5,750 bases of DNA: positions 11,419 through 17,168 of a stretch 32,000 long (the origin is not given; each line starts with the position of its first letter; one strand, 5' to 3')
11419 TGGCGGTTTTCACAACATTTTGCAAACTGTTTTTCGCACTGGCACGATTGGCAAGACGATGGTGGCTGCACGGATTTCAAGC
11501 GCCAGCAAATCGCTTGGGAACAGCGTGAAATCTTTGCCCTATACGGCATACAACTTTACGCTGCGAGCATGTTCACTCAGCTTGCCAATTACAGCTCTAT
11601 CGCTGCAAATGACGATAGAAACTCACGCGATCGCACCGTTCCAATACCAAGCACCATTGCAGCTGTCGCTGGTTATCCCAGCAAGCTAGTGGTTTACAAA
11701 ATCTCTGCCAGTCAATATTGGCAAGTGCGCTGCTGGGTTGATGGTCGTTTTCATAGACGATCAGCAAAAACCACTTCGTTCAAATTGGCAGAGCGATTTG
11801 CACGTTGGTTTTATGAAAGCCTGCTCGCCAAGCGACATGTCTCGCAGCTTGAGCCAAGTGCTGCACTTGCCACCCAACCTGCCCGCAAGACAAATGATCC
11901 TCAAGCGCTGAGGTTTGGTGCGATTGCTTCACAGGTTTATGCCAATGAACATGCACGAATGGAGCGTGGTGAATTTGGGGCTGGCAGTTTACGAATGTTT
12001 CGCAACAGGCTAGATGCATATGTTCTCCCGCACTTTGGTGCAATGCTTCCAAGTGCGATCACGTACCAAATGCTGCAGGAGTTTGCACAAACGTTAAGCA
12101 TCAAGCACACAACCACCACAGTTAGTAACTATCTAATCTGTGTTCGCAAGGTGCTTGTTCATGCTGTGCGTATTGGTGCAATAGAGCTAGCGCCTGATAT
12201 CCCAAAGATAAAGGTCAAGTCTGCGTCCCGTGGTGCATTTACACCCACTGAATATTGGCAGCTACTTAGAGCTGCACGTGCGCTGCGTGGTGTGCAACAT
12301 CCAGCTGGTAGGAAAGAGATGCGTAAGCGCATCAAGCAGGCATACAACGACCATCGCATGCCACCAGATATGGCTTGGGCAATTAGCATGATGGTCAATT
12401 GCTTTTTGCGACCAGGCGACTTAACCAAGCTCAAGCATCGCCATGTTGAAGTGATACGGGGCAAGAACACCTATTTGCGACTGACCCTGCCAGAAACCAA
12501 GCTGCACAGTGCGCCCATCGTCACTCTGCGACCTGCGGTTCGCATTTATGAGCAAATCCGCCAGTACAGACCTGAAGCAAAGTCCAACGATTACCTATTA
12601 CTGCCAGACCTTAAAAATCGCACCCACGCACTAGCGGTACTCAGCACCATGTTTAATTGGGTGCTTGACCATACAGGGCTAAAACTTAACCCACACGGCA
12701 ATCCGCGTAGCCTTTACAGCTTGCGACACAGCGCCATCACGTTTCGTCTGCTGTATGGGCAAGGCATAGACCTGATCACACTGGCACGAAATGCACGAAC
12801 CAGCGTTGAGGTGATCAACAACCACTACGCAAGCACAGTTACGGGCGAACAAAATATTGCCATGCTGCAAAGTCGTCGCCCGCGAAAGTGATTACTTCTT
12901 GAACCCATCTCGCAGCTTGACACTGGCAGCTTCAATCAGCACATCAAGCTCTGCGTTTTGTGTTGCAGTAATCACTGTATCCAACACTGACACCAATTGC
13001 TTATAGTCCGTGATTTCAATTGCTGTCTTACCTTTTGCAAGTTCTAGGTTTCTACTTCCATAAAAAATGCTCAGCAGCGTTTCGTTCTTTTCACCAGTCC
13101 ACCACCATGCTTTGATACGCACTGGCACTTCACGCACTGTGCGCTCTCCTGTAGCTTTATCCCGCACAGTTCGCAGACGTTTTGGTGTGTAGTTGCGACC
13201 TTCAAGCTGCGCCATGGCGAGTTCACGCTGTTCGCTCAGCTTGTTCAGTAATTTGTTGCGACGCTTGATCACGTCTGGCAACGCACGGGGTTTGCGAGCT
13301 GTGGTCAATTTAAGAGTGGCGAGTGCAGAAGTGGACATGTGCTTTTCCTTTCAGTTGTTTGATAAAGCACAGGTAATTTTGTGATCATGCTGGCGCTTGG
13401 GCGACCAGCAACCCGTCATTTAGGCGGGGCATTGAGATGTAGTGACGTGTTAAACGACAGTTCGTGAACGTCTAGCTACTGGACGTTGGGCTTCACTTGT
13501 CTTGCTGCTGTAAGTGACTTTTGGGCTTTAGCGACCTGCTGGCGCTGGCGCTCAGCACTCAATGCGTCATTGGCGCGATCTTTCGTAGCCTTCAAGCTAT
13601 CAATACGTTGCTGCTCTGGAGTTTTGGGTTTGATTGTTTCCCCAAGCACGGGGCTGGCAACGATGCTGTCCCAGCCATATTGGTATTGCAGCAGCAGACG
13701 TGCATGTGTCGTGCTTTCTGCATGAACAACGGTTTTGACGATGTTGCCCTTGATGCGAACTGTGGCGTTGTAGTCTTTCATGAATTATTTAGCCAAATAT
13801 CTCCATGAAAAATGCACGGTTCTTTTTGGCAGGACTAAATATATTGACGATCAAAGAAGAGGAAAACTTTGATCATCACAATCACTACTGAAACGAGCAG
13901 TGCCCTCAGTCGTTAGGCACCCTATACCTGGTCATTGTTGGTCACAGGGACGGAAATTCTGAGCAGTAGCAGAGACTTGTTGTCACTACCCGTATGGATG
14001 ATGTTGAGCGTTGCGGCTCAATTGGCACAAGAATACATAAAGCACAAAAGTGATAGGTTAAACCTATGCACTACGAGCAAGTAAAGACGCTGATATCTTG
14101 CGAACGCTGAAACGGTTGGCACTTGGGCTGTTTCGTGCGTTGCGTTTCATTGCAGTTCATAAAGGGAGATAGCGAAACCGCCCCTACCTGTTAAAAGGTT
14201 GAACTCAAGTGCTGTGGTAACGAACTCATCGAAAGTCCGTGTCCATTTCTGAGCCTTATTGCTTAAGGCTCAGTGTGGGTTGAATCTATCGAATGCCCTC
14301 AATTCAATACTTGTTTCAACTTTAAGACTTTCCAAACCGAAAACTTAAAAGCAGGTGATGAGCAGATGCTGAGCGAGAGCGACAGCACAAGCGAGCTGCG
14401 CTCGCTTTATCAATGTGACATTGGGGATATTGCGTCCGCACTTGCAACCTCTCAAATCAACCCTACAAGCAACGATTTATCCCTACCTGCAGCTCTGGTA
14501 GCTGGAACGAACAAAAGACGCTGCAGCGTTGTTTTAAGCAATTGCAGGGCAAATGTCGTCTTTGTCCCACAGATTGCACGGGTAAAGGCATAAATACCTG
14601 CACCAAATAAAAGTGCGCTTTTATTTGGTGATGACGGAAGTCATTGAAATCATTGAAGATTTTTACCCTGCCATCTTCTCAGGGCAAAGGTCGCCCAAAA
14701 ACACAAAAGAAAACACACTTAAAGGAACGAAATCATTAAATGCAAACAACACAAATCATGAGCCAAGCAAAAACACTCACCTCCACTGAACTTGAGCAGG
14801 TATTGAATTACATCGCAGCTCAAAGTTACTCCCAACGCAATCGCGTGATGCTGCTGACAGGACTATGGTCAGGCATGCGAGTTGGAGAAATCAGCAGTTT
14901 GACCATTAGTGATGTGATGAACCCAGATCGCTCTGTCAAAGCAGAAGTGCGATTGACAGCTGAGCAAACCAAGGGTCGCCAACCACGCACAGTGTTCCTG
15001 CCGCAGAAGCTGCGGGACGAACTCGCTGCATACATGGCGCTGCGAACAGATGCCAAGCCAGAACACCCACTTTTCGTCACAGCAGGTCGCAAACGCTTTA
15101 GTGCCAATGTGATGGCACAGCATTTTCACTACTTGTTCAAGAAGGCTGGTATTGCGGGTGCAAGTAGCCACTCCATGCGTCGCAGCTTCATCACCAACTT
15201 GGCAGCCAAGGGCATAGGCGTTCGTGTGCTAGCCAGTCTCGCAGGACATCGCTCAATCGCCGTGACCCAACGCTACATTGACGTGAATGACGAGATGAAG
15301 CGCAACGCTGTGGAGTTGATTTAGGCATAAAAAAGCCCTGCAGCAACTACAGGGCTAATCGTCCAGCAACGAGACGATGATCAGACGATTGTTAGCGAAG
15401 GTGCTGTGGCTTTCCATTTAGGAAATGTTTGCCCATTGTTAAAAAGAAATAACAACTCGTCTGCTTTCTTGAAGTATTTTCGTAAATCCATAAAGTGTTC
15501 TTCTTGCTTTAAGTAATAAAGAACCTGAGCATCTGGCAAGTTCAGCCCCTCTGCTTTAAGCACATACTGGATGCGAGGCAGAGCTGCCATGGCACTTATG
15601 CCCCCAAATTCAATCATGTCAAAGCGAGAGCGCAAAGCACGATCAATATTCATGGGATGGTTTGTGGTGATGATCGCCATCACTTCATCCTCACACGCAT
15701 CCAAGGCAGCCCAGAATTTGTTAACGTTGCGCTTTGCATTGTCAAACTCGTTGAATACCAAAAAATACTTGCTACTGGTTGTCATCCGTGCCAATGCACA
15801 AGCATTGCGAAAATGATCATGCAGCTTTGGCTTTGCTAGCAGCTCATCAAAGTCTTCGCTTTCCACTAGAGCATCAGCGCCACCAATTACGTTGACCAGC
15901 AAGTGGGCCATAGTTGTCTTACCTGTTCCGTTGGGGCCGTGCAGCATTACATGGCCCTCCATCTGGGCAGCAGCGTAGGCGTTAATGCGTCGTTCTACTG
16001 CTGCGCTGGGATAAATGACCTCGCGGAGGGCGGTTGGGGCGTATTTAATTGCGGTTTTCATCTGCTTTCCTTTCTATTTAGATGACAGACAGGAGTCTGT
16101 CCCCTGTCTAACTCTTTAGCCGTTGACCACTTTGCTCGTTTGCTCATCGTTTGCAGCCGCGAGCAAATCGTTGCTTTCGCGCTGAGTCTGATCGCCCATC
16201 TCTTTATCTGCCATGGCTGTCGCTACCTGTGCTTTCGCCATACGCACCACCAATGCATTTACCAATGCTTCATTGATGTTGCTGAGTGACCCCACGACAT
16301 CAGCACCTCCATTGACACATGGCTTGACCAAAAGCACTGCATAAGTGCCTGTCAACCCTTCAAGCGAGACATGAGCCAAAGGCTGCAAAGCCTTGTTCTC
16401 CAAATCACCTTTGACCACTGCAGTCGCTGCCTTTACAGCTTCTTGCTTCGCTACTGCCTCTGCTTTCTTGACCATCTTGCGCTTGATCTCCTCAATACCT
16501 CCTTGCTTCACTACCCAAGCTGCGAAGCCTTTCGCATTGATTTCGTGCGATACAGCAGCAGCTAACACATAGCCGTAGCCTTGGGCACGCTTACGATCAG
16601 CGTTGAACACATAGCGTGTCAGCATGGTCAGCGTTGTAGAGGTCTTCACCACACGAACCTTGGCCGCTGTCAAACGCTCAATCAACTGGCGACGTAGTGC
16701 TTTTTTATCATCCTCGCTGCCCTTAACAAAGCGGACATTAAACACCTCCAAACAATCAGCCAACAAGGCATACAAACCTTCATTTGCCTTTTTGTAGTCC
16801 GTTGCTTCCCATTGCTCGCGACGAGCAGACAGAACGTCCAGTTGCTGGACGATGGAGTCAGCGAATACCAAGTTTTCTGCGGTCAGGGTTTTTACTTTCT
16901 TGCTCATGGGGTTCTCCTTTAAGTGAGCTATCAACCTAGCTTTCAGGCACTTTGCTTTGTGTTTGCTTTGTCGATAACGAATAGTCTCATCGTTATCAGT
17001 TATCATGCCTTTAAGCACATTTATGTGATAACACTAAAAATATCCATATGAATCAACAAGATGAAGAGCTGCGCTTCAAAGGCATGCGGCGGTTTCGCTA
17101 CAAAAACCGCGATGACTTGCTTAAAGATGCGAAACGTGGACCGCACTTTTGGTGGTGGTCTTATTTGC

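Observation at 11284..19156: Integrative element whose att core lies in porin signal-peptide codons and which carries its own porin allele (possible porin 5'-end/promoter swap)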

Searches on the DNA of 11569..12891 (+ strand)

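Call 55: search_rna_families(sources=[L017, L018, L024, L057, L065, L069], threshold=gathering)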
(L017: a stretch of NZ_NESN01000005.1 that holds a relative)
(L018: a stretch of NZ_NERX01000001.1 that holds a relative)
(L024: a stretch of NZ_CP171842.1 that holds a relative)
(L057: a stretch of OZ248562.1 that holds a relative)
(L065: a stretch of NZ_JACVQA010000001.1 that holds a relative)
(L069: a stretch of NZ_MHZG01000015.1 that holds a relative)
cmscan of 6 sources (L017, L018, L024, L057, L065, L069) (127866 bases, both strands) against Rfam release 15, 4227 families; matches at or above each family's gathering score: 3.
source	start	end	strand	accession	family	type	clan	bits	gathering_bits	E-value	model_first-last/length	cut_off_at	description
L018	13379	13495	+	RF01497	ALIL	Cis-reg;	-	111.7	50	7.3e-28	1-117/117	no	ALIL pseudoknot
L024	12357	12492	+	RF01718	Polynucleobacter-1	Gene; sRNA;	-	94.6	37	9.5e-19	1-141/141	no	Polynucleobacter-1 RNA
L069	4248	4320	+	RF00005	tRNA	Gene; tRNA;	CL00001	64.6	29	1.9e-11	1-71/71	no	tRNA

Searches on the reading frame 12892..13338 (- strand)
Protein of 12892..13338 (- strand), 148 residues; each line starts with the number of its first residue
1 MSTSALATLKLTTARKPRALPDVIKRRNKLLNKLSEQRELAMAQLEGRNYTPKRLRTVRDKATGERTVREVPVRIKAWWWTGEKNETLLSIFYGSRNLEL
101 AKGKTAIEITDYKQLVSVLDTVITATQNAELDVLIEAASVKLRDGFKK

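Call 9: search_protein_families(library=pfam, proteins=[window:12892-13338:-], max_evalue=0.01)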
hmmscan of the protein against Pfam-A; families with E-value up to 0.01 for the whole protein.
window:12892-13338:- (148 aa): 1 family
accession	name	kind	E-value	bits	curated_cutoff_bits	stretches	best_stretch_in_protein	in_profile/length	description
PF20346.3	DUF6641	-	4.6e-12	46.6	27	1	22-134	35-142/143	Family of unknown function (DUF6641)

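Call 40: search_protein_families(library=ncbifam, proteins=[window:12892-13338:-], max_evalue=0.01)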
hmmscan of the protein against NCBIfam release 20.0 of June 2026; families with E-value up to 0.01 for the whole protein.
window:12892-13338:- (148 aa): 0 families

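Call 41: search_protein_families(library=phrogs, proteins=[window:12892-13338:-], max_evalue=0.01)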
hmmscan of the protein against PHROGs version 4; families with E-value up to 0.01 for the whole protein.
window:12892-13338:- (148 aa): 1 family
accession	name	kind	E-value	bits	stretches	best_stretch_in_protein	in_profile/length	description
phrog_31551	-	unknown function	1.5e-20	74.8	1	4-139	10-146/155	-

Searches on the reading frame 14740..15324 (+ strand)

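Call 9: search_protein_families(library=pfam, proteins=[window:14740-15324:+], max_evalue=0.01)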
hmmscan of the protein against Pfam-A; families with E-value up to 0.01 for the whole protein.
window:14740-15324:+ (194 aa): 1 family
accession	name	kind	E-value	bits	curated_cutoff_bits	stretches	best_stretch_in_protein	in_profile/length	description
PF00589.27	Phage_integrase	-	3.6e-28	98.9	27.1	1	12-185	2-171/172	Phage integrase family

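Call 40: search_protein_families(library=ncbifam, proteins=[window:14740-15324:+], max_evalue=0.01)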
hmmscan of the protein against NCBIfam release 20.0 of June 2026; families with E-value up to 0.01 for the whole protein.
window:14740-15324:+ (194 aa): 14 families
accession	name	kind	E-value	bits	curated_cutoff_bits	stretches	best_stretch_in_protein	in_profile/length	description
NF040815.2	recomb_XerA_Arch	equivalog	7.4e-25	88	220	1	9-188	93-260/263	site-specific tyrosine recombinase/integron integrase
TIGR02224.1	recomb_XerC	equivalog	8.3e-22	77.9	335.15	1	11-188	105-283/295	tyrosine recombinase XerC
NF001399.0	PRK00283.1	subfamily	4.3e-21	75.4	279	1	10-189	111-290/300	tyrosine recombinase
TIGR02225.1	recomb_XerD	equivalog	1.3e-20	74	329.6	1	11-186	102-278/290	site-specific tyrosine recombinase XerD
TIGR02249.1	integrase_gron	subfamily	5.5e-14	52.2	265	2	116-185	233-303/315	integron integrase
NF003462.0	PRK05084.1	equivalog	5.5e-13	48.4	267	1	32-192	195-354/360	tyrosine recombinase XerS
NF002331.0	PRK01287.1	subfamily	9.7e-13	47.8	371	1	10-183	139-313/365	site-specific tyrosine recombinase XerC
NF007370.0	PRK09870.1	subfamily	1.3e-10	41.3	221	1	9-183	9-180/200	tyrosine-type DNA invertase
NF040693.1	recomb_GmtY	equivalog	6.8e-06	25.6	340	0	27-108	213-294/441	gamma-mobile-trio recombinase GmtY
NF007371.0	PRK09871.1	subfamily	3.1e-05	23.6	222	1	7-183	1-175/198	tyrosine-type DNA invertase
NF041502.1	integrase_1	equivalog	3.4e-05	22.8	350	0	144-186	322-364/484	site-specific integrase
NF011946.0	PRK15417.1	equivalog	0.00012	21.4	435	1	123-182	255-315/337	integron integrase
NF047926.1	integrase_GmtZ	equivalog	0.00013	20.1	600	1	143-190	430-478/784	gamma-mobile-trio integrase GmtZ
NF002685.0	PRK02436.1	equivalog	0.00072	19.5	178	1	27-179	107-243/245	site-specific tyrosine recombinase XerD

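Call 41: search_protein_families(library=phrogs, proteins=[window:14740-15324:+], max_evalue=0.01)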
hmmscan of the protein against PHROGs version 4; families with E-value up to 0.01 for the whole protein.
window:14740-15324:+ (194 aa): 7 families
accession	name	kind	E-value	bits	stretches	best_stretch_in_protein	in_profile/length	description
phrog_216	-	integration and excision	5.4e-44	151.5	1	7-193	50-235/301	integrase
phrog_1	-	integration and excision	8.9e-34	118.7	1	11-193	269-446/611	integrase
phrog_23271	-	unknown function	1.2e-07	32.6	1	143-187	11-55/67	-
phrog_7269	-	integration and excision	7.9e-06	26.7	1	138-192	26-79/89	integrase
phrog_7685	-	integration and excision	8.8e-05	23.2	1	112-194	154-235/240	integrase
phrog_9208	-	integration and excision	0.00015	22.7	1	140-185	187-232/241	integrase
phrog_34557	-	integration and excision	0.00058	20.6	1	123-193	108-177/183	integrase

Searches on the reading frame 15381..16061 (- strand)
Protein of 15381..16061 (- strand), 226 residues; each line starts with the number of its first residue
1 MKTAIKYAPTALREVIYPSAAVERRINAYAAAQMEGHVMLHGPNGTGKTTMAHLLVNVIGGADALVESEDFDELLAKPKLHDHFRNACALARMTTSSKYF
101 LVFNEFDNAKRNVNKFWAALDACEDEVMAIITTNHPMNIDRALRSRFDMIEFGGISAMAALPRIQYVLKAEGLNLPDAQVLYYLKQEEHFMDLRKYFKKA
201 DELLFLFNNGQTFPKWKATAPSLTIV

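Call 9: search_protein_families(library=pfam, proteins=[window:15381-16061:-], max_evalue=0.01)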
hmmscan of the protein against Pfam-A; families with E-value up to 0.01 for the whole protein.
window:15381-16061:- (226 aa): 8 families
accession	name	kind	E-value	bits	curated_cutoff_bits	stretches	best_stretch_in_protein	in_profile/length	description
PF00004.35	AAA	-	6.2e-13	49.8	21.2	1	38-151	1-127/131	ATPase family associated with various cellular activities (AAA)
PF13191.12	AAA_16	-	4.1e-05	24.6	32.6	1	31-78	20-64/167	AAA ATPase domain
PF07728.20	AAA_5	-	0.00036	21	22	0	37-59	1-23/139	AAA domain (dynein-related subfamily)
PF20720.3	nSTAND3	-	0.00057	20.1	27.2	1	28-74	10-57/155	Novel STAND NTPase 3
PF05496.18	RuvB_N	-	0.00068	19.9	27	1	32-60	30-58/159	Holliday junction DNA helicase RuvB P-loop domain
PF25199.1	nSTAND_NTPase5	-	0.0079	16.5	34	0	22-131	28-130/145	Novel STAND NTPase 5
PF00005.33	ABC_tran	-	0.0085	17.1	25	0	37-60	13-36/137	ABC transporter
PF13671.12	AAA_33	-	0.0091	16.7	27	0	38-70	2-32/143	AAA domain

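Call 12: find_encoding_contigs(protein=window:15381-16061:-, flank=10000, max_places=10)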
Protein window:15381-16061:- (226 aa): 3 contigs read that carry it; 2 places shown.
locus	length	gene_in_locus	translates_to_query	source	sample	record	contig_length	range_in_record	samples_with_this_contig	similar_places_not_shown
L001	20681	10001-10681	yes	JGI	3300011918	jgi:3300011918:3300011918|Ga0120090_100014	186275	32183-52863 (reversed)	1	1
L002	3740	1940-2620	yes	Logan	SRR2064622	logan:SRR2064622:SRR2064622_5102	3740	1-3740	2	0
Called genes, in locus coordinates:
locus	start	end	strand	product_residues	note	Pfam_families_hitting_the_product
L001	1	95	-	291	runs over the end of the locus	PF01435:Peptidase_M48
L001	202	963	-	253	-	PF11227:DUF3025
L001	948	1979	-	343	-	PF01979:Amidohydro_1, PF04909:Amidohydro_2 (weak)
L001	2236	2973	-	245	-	PF02463:SMC_N (weak), PF00005:ABC_tran, PF13304:AAA_21 (faint)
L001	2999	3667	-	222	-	PF00528:BPD_transp_1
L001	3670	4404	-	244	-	PF00528:BPD_transp_1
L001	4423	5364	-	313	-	PF09084:NMT1 (faint), PF00497:SBP_bac_3, PF12974:Phosphonate-bd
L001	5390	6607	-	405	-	-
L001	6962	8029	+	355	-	PF13609:Porin_4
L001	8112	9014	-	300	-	-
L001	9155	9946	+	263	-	-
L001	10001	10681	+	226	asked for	PF00004:AAA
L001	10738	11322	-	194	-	PF00589:Phage_integrase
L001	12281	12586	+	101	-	-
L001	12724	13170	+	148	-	PF20346:DUF6641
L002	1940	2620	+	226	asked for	PF00004:AAA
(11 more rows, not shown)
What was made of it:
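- The window comes from a metagenome contig (call 12).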

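Call 40: search_protein_families(library=ncbifam, proteins=[window:15381-16061:-], max_evalue=0.01)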
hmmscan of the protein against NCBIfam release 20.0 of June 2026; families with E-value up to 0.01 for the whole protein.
window:15381-16061:- (226 aa): 31 families (the best 25 are shown)
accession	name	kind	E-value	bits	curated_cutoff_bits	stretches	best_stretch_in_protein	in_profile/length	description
NF001679.0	PRK00440.1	equivalog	4.9e-10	39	303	1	6-179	11-186/322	replication factor C small subunit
NF003229.0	PRK04195.1-5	equivalog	4.5e-09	35.5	280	1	3-188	7-198/413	replication factor C large subunit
NF011523.0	PRK14962.1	equivalog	1.4e-08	34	576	2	85-177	106-198/474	DNA polymerase III subunits gamma and tau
TIGR02397.1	dnaX_nterm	equivalog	2.3e-07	30.4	250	1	3-58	4-59/355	DNA polymerase III subunit gamma/tau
NF003228.0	PRK04195.1-4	equivalog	4e-07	29.2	456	1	6-178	7-182/502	replication factor C large subunit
NF009067.0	PRK12402.1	equivalog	5.7e-07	28.8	317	1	6-57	8-58/340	replication factor C small subunit 2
NF003227.0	PRK04195.1-2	equivalog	4.1e-06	25.8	502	1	6-185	9-187/487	replication factor C large subunit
NF003232.0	PRK04195.2-2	equivalog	5.9e-06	25.4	701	1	1-175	1-176/480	replication factor C large subunit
TIGR02903.1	spore_lon_C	equivalog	8.1e-06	24.6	678.8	1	8-56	149-196/615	Lon family ATP-dependent protease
NF003234.0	PRK04195.2-4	equivalog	8.3e-06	24.9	529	1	5-61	5-64/497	replication factor C large subunit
NF042959.1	IteA_antiphage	equivalog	1.7e-05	24.2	510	0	30-56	120-146/367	anti-phage ATPase IteA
NF003233.0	PRK04195.2-3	equivalog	1.7e-05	23.9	471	1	1-57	1-60/504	replication factor C large subunit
NF011517.0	PRK14956.1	equivalog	4.4e-05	22.5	654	1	6-57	11-62/486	DNA polymerase III subunits gamma and tau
NF011514.0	PRK14953.1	equivalog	8.1e-05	21.7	536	1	4-59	7-62/488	DNA polymerase III subunits gamma and tau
NF003231.0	PRK04195.2-1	equivalog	8.6e-05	21.5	442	1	4-177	8-184/517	replication factor C large subunit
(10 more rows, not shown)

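Call 41: search_protein_families(library=phrogs, proteins=[window:15381-16061:-], max_evalue=0.01)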
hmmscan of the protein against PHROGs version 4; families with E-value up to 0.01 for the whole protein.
window:15381-16061:- (226 aa): 12 families
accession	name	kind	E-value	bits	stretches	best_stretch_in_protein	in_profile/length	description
phrog_168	-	DNA, RNA and nucleotide metabolism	2.5e-21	77.7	1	6-197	14-204/314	clamp loader of DNA polymerase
phrog_3757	-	unknown function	4e-11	43.9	1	107-150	207-250/367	-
phrog_5846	-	DNA, RNA and nucleotide metabolism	3.2e-10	40.8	1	4-177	7-178/380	clamp loader of DNA polymerase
phrog_11838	-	DNA, RNA and nucleotide metabolism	1.5e-08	35.3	1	5-182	9-186/420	clamp loader of DNA polymerase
phrog_7485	-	unknown function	3.3e-07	30.6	1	118-144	320-348/430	-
phrog_9172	-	unknown function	6.1e-05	23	1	22-70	93-142/509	-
phrog_7998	-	unknown function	0.00049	20.4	1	16-56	20-61/339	-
phrog_10401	-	other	0.00073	19.4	0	126-161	557-593/667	ATPase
phrog_19600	-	other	0.0041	17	1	34-63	80-109/447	ATPase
phrog_14685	-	unknown function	0.0052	17.7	0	35-72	2-38/88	-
phrog_14322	-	unknown function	0.0088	16.3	0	38-86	229-277/398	-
phrog_325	-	DNA, RNA and nucleotide metabolism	0.0093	15.2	0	21-60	478-515/986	Dda-like helicase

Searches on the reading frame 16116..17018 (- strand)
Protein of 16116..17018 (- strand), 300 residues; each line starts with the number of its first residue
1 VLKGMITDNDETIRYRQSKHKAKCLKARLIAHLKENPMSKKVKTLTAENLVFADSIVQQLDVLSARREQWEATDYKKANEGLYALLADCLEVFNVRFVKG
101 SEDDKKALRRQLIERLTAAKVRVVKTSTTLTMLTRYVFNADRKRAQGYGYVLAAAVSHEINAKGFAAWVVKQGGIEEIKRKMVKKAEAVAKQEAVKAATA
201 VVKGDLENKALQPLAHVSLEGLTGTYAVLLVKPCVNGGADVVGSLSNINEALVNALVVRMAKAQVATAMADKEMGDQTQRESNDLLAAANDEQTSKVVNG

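Call 9: search_protein_families(library=pfam, proteins=[window:16116-17018:-], max_evalue=0.01)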
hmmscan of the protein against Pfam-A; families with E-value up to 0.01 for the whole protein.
window:16116-17018:- (300 aa): 0 families

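Call 40: search_protein_families(library=ncbifam, proteins=[window:16116-17018:-], max_evalue=0.01)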
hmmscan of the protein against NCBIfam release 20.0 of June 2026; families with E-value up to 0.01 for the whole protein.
window:16116-17018:- (300 aa): 0 families

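Call 41: search_protein_families(library=phrogs, proteins=[window:16116-17018:-], max_evalue=0.01)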
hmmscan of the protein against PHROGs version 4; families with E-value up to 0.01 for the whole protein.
window:16116-17018:- (300 aa): 0 families

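Call 46: search_solved_structures(query=window:16116-17018:-, max_evalue=1)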
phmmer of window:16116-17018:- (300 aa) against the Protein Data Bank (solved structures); distinct sequences matched with E-value up to 1: 0.
